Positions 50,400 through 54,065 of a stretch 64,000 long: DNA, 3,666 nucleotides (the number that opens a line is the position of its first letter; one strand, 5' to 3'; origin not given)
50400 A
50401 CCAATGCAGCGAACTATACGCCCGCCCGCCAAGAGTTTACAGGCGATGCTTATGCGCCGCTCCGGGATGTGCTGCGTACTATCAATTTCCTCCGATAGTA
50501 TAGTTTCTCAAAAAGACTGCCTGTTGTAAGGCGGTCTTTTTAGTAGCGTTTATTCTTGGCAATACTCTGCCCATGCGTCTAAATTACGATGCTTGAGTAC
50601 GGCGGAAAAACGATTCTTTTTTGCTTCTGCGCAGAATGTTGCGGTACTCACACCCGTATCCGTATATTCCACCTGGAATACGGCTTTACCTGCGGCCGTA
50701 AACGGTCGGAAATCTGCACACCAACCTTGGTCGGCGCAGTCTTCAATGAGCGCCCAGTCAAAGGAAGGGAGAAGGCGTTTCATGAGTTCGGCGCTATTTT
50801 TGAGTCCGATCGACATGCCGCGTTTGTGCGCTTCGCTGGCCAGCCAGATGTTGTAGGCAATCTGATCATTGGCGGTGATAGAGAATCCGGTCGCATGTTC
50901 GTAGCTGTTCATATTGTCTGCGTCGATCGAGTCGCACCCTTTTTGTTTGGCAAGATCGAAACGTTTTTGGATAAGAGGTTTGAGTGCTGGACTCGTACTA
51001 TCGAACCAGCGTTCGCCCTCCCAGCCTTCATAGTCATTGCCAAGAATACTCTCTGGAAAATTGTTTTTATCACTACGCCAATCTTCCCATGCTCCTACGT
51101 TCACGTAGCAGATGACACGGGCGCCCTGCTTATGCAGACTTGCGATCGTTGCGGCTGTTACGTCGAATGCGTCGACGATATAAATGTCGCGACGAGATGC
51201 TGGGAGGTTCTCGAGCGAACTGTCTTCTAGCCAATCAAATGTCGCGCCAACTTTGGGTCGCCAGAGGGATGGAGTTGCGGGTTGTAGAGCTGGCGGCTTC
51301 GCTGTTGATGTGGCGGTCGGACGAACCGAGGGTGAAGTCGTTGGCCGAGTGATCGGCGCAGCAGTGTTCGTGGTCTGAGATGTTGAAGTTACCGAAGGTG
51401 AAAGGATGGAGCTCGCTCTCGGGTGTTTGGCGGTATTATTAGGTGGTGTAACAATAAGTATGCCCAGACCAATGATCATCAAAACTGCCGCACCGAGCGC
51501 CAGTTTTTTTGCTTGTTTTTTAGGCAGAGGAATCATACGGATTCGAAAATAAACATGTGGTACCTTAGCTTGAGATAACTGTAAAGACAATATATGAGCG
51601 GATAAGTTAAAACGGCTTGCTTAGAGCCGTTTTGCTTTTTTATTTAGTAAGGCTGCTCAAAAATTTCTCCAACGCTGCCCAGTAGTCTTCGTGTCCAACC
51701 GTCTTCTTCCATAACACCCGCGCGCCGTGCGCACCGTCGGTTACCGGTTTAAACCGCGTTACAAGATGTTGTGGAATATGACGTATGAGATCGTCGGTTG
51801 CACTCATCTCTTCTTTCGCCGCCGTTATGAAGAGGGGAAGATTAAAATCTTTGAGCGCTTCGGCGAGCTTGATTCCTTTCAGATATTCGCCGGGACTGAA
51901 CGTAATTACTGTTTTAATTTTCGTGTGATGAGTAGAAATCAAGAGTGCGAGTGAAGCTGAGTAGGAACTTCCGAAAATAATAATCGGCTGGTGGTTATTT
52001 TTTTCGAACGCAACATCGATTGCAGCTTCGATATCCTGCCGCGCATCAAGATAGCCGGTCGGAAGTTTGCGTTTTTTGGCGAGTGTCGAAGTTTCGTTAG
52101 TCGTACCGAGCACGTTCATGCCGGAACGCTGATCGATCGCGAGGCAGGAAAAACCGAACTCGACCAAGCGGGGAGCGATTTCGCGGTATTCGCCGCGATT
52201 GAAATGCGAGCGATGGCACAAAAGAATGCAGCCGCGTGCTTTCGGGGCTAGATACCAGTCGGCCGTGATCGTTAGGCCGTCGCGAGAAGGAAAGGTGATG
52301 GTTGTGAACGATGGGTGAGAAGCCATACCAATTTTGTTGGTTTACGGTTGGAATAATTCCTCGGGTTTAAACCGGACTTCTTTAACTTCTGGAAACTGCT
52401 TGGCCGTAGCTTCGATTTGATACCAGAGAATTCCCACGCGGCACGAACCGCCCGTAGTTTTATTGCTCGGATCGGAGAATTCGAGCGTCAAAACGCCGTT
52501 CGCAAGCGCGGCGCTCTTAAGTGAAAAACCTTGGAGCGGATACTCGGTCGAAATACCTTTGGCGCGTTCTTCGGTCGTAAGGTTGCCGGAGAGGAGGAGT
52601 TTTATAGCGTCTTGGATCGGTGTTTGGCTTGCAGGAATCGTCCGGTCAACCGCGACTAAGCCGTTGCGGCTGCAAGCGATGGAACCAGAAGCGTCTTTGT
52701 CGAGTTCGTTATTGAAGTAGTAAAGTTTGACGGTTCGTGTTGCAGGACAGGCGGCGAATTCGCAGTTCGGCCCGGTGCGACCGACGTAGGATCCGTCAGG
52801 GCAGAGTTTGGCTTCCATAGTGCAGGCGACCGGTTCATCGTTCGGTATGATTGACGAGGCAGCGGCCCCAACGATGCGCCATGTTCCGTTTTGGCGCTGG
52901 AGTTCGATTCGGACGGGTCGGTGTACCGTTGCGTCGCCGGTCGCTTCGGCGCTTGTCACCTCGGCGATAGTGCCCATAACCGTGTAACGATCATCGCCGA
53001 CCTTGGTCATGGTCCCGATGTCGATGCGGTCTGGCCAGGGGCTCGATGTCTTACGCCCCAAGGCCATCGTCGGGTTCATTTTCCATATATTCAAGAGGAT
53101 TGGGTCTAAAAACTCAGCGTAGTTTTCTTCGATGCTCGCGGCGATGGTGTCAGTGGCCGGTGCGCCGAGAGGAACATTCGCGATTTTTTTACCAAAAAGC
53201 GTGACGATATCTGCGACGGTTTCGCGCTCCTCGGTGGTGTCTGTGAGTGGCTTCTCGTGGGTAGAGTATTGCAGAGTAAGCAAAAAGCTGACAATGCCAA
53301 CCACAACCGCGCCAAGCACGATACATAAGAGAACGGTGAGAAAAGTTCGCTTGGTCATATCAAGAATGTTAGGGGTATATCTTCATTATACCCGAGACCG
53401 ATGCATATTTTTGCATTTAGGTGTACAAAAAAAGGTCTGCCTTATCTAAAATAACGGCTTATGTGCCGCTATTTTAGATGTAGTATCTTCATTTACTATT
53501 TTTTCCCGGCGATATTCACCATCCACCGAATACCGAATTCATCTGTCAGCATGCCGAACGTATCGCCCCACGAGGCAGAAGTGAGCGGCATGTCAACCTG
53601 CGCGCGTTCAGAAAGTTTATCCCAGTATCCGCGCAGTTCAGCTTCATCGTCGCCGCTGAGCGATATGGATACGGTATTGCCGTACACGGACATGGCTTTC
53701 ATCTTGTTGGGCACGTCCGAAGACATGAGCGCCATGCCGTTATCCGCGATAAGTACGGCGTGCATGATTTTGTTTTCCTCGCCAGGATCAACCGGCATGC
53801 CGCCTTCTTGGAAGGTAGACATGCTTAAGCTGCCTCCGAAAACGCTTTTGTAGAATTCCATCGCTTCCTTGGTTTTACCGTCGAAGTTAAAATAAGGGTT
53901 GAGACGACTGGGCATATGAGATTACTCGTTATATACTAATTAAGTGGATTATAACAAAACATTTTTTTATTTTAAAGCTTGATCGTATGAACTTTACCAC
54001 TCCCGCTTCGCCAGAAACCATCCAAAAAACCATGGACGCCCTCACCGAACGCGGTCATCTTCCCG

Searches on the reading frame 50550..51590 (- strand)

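Call 18: search_protein_families(library=pfam, proteins=[window:50550-51590:-], max_evalue=0.001)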
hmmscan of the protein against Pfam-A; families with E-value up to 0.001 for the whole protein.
window:50550-51590:- (346 aa): 1 family
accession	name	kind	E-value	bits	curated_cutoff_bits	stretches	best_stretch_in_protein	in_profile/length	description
PF03537.19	Glyco_hydro_114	-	2.1e-74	250.1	27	1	118-340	2-231/231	Glycoside-hydrolase family GH114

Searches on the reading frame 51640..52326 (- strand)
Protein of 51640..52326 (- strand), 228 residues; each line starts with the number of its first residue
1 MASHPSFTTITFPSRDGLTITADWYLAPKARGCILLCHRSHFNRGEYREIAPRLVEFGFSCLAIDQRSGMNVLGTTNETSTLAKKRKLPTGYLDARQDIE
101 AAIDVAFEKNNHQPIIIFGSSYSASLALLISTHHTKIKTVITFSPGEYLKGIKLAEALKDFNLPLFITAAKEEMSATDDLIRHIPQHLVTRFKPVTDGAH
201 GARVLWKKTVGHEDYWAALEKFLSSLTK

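Call 18: search_protein_families(library=pfam, proteins=[window:51640-52326:-], max_evalue=0.001)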
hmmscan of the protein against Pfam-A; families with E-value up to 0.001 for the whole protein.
window:51640-52326:- (228 aa): 2 families
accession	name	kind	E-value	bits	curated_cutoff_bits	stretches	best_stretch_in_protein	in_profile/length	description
PF12146.15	Hydrolase_4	-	1.3e-09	38.1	27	1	29-150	2-114/239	Serine aminopeptidase, S33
PF01738.24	DLH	-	0.00014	22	21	1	46-190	29-171/217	Dienelactone hydrolase family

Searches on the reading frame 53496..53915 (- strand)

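Call 52: search_protein_families(library=pfam, proteins=[window:53496-53915:-], max_evalue=0.0001)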
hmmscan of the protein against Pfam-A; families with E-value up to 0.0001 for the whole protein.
window:53496-53915:- (139 aa): 2 families
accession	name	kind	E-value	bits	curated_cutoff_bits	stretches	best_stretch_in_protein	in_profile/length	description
PF00903.31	Glyoxalase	-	3.5e-11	44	20.6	1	11-133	8-121/121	Glyoxalase/Bleomycin resistance protein/Dioxygenase superfamily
PF06983.19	3-dmu-9_3-mt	-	3.4e-10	40.9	24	1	6-133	4-115/116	3-demethylubiquinone-9 3-methyltransferase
